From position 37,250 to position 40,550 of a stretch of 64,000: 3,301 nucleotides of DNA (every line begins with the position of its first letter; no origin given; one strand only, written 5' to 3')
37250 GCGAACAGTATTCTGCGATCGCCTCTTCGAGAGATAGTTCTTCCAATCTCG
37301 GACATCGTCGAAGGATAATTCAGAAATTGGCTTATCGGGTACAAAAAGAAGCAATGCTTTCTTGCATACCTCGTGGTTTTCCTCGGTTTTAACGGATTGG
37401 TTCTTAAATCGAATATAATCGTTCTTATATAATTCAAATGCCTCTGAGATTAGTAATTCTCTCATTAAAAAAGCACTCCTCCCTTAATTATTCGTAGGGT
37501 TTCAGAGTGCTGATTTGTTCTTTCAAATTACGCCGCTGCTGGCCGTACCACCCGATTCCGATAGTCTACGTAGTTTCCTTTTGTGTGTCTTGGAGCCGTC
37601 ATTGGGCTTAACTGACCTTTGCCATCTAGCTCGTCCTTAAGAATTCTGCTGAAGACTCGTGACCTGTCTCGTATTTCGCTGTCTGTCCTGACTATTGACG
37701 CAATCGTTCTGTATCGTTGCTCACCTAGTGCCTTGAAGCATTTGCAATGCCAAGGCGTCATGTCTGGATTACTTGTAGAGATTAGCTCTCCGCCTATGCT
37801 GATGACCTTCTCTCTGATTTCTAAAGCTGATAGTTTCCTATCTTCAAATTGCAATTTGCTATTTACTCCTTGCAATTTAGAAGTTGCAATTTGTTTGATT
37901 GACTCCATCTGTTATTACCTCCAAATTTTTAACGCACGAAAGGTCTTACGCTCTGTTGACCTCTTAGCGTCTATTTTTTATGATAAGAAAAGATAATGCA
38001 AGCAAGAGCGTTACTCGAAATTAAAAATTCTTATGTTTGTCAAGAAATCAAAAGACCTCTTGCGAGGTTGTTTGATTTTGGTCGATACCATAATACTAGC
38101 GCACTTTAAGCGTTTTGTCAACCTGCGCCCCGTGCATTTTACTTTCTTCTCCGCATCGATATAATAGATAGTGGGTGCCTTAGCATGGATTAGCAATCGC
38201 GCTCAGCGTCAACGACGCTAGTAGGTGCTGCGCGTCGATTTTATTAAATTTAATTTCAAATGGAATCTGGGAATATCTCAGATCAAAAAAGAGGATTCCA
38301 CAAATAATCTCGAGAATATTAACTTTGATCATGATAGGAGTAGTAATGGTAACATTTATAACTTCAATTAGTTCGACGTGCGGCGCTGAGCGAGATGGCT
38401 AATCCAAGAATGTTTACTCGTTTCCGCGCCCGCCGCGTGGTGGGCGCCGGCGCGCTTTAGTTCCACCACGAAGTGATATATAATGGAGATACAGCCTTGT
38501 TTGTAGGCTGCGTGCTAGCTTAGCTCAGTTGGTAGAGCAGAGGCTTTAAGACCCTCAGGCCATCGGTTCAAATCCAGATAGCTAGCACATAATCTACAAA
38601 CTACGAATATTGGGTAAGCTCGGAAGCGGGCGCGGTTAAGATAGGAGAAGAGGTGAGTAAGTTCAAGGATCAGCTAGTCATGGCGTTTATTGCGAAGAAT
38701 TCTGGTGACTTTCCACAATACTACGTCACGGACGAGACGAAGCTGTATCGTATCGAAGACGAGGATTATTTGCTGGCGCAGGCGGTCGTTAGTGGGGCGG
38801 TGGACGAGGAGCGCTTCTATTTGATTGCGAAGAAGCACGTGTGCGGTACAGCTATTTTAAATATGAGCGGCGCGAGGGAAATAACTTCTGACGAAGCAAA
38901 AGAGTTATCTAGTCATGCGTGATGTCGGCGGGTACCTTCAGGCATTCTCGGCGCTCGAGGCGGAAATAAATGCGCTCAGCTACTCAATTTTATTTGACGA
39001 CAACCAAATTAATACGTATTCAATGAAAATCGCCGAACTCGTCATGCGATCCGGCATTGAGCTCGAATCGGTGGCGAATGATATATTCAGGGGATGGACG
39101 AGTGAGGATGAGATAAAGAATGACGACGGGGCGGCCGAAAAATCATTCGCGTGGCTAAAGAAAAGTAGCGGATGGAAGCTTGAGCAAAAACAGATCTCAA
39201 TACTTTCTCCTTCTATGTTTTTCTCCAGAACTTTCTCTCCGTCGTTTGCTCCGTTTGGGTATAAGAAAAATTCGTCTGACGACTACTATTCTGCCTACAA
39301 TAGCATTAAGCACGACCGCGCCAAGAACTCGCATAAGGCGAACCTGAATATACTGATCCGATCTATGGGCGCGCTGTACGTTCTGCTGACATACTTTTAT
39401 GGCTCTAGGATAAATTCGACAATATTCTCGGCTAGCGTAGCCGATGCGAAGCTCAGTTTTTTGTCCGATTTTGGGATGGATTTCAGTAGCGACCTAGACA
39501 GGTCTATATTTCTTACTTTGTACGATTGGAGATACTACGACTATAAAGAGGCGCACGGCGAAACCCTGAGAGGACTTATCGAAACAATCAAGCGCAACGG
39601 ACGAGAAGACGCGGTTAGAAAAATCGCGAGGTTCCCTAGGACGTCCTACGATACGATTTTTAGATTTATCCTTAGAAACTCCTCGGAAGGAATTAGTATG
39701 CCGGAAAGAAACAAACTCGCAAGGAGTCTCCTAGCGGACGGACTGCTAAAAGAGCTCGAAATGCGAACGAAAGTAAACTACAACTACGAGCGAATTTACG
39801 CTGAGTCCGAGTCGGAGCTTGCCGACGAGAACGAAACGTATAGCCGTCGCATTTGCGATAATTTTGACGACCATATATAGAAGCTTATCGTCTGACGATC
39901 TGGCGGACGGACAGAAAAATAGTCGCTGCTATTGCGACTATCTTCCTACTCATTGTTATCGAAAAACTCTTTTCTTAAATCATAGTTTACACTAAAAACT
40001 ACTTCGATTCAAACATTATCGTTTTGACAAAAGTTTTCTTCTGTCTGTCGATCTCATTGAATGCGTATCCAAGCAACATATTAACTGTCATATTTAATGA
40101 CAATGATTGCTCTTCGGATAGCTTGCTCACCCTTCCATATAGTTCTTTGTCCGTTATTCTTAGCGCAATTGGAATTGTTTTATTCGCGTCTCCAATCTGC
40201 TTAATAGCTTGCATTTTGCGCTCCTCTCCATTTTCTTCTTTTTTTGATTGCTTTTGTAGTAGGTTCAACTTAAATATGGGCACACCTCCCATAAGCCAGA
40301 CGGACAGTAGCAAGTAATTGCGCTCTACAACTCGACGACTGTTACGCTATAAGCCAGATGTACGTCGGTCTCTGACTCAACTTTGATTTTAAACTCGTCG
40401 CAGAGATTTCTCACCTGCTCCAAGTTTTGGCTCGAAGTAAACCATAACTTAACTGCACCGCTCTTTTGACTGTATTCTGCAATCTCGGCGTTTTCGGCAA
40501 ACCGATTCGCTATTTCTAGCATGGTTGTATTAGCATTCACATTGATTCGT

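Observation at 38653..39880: Translationally coupled plus-strand two-gene cargo module: candidate anti-phage (Abi/HEPN-like) system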

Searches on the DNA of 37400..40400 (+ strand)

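Call 62: search_rna_families(source=window, start=37400, end=40400, threshold=evalue, max_evalue=1)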
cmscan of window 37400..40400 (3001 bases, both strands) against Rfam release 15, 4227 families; matches with E-value up to 1: 1.
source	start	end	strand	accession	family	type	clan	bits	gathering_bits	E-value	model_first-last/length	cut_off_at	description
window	38514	38587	+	RF00005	tRNA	Gene; tRNA;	CL00001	55.4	29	1.5e-10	1-71/71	no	tRNA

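Call 95: search_dna_similar(query=window:38514-38588:+, collection=phages, mode=distant, max_evalue=0.001, max_rows=15)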
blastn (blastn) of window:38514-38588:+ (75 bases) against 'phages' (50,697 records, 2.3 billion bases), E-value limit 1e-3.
Records with a match: 85; places in all: 85; records where one place covers at least 80% of the query: 33.
Best place of each record, by identity: 80-90% 55; 60-80% 30.
By first word of the organism name: Vibrio 15; Aeromonas 12; Mycobacterium 12; Bacillus 10; Caulobacter 7; Acinetobacter 6; Synechococcus 5; Stenotrophomonas 2; Streptomyces 2; Klebsiella 2; and 10 more.
By host as written in the record: Mycobacterium smegmatis mc2 155 9; Caulobacter vibrioides CB15 9; - 4; Bacillus anthracis Sterne 4; Aeromonas salmonicida 3; Vibrio parahaemolyticus ATCC 33844 3; Synechococcus sp. WH8017 2; Stenotrophomonas maltophilia 2; and 34 more.
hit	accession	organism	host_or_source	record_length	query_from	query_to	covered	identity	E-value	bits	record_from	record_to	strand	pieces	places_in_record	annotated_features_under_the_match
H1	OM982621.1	Pseudomonas phage Astolliot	Pseudomonas syringae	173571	8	75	91%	79.4%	6e-7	57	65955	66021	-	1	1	tRNA-Ile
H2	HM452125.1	Aeromonas phage phiAS4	Aeromonas salmonicida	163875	6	68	84%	81.3%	2e-6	55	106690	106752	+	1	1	none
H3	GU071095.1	Synechococcus phage S-SM2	Synechococcus sp. WH8017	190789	6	68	84%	81.3%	2e-6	55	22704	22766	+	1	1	tRNA-Thr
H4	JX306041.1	Stenotrophomonas phage IME13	Stenotrophomonas maltophilia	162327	6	68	84%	81.3%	2e-6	55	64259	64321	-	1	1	tRNA-Arg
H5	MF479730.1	Aeromonas phage AS-gz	Aeromonas salmonicida subsp. salmonicida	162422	6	68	84%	81.3%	2e-6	55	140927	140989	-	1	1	none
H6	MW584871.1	Aeromonas phage vB_AsM_ZHF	Aeromonas salmonicida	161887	6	68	84%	81.3%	2e-6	55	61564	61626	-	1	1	none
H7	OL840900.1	Aeromonas phage AhMtk13a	Aeromonas hydrophila GW3-10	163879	6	68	84%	81.3%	2e-6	55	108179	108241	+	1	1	tRNA-Arg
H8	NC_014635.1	Aeromonas phage phiAS4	Aeromonas salmonicida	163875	6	68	84%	81.3%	2e-6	55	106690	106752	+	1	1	none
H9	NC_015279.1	Synechococcus phage S-SM2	Synechococcus sp. WH8017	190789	6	68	84%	81.3%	2e-6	55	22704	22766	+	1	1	tRNA-Thr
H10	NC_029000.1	Stenotrophomonas phage IME13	Stenotrophomonas maltophilia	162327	6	68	84%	81.3%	2e-6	55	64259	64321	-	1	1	tRNA-Arg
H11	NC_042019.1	Aeromonas phage AS-gz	Aeromonas salmonicida subsp. salmonicida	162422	6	68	84%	81.3%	2e-6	55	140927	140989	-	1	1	none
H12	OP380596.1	Aeromonas phage avDM4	Aeromonas hydrophila BIOTECH 10089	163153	6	68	84%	81.3%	2e-6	55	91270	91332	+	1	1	tRNA-Arg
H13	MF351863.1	Synechococcus phage Bellamy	Synechococcus str. WH8109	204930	6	68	84%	79.7%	9e-5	51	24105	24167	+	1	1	25: tRNA-Thr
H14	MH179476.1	Aeromonas phage 50AhydR13PP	Aeromonas hydrophila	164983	6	68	84%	79.7%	9e-5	51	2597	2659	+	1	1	none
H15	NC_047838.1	Synechococcus phage Bellamy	Synechococcus str. WH8109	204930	6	68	84%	79.7%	9e-5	51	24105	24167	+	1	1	25: tRNA-Thr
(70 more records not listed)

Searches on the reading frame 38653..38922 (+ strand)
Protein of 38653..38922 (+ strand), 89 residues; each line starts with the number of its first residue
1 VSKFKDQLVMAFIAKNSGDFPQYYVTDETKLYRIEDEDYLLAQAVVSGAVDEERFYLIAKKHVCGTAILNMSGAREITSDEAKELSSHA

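Call 6: search_protein_families(library=pfam, proteins=[window:38653-38922:+], max_evalue=1)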
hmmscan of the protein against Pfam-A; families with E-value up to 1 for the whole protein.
window:38653-38922:+ (89 aa): 0 families

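Call 7: search_protein_families(library=padloc, proteins=[window:38653-38922:+], max_evalue=1)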
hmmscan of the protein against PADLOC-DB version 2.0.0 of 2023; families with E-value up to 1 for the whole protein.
window:38653-38922:+ (89 aa): 0 families

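Call 8: search_protein_families(library=phrogs, proteins=[window:38653-38922:+], max_evalue=1)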
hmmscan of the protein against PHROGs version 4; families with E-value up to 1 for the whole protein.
window:38653-38922:+ (89 aa): 1 family
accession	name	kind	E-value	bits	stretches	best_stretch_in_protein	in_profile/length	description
phrog_30271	-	unknown function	0.1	13.3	1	3-23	5-24/41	-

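Call 33: find_homologous_proteins(query=window:38653-38922:+, max_evalue=0.01)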
Query window:38653-38922:+ (89 aa): 1 proteins with E <= 0.01 among 2 candidates.
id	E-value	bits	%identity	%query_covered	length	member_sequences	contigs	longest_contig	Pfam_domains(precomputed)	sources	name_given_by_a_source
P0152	1.1e-50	186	100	100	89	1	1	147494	-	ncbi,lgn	ncbi:MAG: hypothetical protein ACK5MU_03940 [Candidatus Saccharimonadales bacterium]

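Call 69: predict_structure(protein=window:38653-38922:+)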
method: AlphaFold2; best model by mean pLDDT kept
length: 89 residues; sequences in the alignment: 1
mean_pLDDT: 56.0   pTM: 0.35
mean pLDDT of the five models: 56.0, 53.5, 49.9, 49.3, 38.9
residues with pLDDT >= 90: 0; 70-90: 3; 50-70: 62; < 50: 24
segments of 3 or more residues with pLDDT < 50: 61-64, 66-77, 85-89
pLDDT, mean of each block of 10 residues (from residue 1): 62 57 58 62 68 62 42 44 50
secondary structure, 60 per line:
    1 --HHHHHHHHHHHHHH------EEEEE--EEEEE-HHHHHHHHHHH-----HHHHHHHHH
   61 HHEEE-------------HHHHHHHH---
elements in order: H3-16 E23-27 E30-34 H36-46 H52-62 E63-65 H79-86

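Call 93: search_solved_structures(query=window:38653-38919:+, max_evalue=10)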
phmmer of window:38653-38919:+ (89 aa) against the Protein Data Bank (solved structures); distinct sequences matched with E-value up to 10: 1.
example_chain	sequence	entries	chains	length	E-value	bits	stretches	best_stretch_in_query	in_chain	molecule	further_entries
7lgm_A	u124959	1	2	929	0.41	14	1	5-70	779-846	Cyanophycin synthase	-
